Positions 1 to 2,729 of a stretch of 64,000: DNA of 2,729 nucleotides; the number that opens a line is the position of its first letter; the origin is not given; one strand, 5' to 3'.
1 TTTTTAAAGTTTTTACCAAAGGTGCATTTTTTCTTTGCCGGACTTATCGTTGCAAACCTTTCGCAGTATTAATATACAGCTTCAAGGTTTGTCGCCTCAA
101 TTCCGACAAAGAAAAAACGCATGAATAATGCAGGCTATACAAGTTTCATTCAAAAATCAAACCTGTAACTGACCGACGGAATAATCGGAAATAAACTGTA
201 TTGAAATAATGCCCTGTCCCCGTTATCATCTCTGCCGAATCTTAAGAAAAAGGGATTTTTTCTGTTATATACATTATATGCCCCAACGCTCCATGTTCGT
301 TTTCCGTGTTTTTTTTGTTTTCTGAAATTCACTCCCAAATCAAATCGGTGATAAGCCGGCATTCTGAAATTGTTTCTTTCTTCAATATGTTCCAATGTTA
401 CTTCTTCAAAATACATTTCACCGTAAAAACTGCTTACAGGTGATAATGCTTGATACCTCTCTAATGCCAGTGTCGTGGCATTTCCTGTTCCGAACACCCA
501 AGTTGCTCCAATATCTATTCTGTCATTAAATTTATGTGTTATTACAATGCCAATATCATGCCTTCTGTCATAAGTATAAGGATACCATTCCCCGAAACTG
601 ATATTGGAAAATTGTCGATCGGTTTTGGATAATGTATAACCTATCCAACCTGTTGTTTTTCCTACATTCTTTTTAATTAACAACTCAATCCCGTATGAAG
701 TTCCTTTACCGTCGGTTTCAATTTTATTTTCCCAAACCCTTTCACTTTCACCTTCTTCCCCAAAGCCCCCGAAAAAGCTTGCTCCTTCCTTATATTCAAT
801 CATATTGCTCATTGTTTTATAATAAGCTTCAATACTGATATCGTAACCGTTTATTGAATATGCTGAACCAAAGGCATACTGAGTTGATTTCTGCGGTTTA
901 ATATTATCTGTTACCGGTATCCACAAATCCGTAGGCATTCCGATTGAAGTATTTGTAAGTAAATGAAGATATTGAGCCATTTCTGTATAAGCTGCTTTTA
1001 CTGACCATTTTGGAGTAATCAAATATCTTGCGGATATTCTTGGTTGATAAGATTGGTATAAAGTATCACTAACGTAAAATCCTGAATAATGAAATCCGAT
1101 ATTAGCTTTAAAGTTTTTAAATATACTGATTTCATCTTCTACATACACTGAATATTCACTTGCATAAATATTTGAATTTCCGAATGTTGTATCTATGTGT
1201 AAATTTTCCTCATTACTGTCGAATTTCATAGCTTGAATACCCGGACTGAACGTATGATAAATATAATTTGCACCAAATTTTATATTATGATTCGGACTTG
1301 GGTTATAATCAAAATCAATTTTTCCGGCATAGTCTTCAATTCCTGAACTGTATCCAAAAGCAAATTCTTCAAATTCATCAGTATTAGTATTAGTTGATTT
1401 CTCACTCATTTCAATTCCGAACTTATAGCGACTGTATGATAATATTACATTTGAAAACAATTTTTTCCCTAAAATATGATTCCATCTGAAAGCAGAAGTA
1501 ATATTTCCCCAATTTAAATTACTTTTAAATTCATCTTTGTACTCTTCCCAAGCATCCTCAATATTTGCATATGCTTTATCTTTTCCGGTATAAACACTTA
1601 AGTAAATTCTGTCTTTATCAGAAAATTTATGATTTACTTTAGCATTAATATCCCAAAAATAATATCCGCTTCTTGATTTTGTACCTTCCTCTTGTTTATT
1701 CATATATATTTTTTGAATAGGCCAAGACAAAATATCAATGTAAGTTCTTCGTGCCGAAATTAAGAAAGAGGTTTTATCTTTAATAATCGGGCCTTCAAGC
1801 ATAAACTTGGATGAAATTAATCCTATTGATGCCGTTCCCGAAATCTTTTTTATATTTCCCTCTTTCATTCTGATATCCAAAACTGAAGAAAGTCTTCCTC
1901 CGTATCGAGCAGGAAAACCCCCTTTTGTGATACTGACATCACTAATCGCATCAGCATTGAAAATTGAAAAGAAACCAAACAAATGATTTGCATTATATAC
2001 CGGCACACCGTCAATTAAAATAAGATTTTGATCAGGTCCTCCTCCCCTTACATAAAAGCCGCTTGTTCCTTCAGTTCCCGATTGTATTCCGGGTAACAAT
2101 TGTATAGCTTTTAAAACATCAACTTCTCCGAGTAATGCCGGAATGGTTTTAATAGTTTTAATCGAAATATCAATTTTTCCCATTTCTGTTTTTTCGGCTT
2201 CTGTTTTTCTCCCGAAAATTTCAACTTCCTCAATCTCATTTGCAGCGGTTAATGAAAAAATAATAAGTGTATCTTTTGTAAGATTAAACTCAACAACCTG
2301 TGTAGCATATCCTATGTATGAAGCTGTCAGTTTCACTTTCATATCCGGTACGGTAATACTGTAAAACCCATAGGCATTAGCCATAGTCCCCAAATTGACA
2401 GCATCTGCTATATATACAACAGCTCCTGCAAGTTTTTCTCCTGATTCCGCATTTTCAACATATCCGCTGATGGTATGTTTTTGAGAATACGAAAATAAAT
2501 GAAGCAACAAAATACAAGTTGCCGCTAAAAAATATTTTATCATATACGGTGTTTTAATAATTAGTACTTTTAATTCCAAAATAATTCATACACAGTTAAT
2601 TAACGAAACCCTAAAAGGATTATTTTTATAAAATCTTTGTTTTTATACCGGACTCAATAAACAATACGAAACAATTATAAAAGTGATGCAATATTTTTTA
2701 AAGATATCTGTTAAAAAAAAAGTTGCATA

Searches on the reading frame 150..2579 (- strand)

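Call 9: search_protein_families(library=pfam, proteins=[window:150-2579:-], max_evalue=0.00001)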
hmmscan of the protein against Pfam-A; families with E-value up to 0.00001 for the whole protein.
window:150-2579:- (809 aa): 4 families
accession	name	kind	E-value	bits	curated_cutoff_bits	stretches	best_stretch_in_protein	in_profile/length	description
PF00593.30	TonB_dep_Rec_b-barrel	-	2.7e-24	87.3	27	1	304-770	19-436/436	TonB dependent receptor-like, beta-barrel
PF07715.20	Plug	-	3.1e-13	50.6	23.9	1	148-229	19-102/107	TonB-dependent Receptor Plug Domain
PF13715.12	CarbopepD_reg_2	-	1.1e-12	48.2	32.2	1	37-119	1-86/88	CarboxypepD_reg-like domain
PF13620.12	CarboxypepD_reg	-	9.1e-10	39.2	32.3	1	36-103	1-72/82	Carboxypeptidase regulatory-like domain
